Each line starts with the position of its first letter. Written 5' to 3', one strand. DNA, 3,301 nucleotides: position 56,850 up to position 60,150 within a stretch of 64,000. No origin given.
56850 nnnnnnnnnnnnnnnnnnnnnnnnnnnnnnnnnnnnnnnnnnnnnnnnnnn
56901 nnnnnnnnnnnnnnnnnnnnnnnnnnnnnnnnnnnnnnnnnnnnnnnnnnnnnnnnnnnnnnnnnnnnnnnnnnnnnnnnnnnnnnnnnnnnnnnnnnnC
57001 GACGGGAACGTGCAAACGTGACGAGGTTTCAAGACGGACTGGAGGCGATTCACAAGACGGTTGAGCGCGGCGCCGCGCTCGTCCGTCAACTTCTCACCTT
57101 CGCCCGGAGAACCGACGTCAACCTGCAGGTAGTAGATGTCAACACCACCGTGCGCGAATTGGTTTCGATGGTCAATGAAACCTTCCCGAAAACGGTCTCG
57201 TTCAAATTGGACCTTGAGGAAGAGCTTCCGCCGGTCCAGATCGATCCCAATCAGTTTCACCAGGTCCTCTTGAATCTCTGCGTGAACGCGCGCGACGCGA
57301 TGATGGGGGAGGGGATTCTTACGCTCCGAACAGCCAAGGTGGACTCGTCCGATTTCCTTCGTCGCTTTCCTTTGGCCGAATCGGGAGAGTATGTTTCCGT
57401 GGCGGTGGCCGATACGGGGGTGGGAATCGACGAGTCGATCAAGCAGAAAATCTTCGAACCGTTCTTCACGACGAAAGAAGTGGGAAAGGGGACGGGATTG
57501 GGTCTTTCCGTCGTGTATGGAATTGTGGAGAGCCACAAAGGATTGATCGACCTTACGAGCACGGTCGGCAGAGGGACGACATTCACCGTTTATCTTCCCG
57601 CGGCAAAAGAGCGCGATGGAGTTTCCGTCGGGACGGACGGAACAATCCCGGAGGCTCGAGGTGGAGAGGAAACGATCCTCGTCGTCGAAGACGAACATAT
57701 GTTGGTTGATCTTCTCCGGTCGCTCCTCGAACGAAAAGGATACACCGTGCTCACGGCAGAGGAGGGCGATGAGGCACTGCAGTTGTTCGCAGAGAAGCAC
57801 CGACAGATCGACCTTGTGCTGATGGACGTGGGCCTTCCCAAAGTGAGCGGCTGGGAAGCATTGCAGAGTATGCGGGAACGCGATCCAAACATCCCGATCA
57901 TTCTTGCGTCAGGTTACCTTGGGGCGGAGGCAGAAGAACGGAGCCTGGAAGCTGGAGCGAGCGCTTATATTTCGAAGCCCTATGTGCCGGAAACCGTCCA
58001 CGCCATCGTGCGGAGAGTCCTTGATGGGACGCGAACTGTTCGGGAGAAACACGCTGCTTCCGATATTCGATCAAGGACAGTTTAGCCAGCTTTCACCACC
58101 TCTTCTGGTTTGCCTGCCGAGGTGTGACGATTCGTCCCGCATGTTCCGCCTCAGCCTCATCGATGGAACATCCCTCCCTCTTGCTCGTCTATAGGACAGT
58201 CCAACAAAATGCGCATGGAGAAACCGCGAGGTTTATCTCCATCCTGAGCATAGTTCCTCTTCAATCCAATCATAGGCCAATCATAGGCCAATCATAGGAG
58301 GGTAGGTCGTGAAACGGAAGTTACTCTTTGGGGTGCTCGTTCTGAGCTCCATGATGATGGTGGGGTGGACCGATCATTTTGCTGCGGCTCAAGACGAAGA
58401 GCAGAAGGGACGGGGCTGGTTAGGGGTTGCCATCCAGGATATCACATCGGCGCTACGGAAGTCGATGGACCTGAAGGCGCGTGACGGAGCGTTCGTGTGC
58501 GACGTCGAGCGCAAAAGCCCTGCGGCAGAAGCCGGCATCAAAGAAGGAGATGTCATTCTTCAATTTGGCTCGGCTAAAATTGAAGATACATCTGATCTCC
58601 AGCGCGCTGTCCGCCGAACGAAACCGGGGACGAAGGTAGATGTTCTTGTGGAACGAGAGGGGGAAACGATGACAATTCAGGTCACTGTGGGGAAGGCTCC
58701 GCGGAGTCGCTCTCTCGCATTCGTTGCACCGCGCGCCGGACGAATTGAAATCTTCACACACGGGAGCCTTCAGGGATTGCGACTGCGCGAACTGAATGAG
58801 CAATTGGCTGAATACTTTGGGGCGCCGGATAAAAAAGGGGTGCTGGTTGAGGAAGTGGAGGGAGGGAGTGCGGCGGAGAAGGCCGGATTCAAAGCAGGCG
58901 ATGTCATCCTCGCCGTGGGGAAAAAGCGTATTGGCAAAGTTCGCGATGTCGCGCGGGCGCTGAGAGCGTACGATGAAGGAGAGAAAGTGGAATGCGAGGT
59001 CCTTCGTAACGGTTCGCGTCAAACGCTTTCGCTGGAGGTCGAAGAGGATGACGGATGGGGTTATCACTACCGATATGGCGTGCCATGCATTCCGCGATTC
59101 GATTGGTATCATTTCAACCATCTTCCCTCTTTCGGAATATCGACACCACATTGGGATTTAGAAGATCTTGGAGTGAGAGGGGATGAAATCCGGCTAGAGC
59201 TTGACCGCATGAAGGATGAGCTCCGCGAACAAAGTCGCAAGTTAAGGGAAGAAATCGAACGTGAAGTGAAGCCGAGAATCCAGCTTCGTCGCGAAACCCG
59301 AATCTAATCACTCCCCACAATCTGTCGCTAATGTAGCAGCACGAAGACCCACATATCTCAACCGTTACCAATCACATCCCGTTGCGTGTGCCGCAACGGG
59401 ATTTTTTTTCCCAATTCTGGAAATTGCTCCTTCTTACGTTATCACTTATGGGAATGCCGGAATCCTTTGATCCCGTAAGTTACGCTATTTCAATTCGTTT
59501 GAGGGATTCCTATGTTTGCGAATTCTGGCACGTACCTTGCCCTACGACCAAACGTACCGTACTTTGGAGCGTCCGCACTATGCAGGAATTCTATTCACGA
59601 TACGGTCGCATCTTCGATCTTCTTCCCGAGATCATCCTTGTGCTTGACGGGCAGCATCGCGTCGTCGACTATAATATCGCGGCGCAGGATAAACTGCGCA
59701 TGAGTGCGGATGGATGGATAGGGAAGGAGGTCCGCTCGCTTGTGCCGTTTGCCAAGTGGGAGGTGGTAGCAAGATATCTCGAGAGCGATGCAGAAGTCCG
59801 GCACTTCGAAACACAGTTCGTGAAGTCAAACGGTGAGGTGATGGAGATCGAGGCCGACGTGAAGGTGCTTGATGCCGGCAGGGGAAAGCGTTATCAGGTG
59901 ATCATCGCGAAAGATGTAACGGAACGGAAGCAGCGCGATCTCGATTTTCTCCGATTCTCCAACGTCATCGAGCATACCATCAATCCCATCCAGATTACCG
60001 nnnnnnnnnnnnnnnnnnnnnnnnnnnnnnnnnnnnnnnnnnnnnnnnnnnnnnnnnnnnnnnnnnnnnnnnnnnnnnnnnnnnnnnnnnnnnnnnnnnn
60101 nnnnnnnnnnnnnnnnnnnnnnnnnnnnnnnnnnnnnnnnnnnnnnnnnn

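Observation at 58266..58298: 11-bp tandem repeat (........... x3.4) fused directly to the RBS of a secreted tandem-PDZ protein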

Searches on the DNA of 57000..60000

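Call 6: search_rna_families(source=window, start=57000, end=60000, threshold=evalue, max_evalue=1)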
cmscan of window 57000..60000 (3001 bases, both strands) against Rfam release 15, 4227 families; matches with E-value up to 1: 0.
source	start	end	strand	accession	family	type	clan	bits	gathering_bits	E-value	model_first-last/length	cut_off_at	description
